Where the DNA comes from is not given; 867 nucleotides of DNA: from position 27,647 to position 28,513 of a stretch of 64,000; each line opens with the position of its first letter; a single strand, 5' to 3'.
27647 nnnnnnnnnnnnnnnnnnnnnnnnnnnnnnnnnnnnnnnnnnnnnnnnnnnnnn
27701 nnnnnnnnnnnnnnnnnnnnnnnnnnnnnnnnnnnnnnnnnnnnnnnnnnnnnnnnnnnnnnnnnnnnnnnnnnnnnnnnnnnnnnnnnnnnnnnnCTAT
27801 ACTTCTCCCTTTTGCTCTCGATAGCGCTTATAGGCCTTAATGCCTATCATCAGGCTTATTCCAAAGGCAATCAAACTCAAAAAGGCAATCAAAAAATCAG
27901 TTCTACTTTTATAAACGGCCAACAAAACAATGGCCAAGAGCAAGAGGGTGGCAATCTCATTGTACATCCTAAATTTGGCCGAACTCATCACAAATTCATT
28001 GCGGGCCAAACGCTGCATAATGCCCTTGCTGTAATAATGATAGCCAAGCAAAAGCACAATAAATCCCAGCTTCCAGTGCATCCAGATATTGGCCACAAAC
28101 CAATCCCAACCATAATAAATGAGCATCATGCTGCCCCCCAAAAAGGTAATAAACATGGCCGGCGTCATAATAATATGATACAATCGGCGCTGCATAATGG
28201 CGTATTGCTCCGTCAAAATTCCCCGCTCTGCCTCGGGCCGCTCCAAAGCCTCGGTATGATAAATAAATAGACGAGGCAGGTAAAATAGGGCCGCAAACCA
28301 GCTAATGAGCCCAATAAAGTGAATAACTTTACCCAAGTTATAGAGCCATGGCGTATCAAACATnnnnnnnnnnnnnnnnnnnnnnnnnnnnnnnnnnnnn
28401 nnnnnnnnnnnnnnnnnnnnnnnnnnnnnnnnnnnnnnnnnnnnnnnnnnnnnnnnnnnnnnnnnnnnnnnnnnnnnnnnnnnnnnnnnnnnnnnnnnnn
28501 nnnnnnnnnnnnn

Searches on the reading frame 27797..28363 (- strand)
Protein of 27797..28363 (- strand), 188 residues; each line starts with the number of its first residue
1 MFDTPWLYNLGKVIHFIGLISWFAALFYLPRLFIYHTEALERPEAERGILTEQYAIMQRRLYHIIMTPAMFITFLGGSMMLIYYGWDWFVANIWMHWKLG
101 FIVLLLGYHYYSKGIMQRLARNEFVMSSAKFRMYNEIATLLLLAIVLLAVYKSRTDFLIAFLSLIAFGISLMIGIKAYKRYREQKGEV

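Call 57: search_protein_families(library=pfam, proteins=[window:27797-28363:-], max_evalue=0.0001)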
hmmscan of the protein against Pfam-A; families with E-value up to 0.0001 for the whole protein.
window:27797-28363:- (188 aa): 2 families
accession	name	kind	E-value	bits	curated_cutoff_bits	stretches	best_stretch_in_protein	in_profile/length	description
PF03653.18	UPF0093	-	4.5e-39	134.5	34.2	1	7-152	4-144/146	Uncharacterised protein family (UPF0093)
PF05425.18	CopD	-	4.5e-07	30.6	32.1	1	60-150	5-103/105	Copper resistance protein D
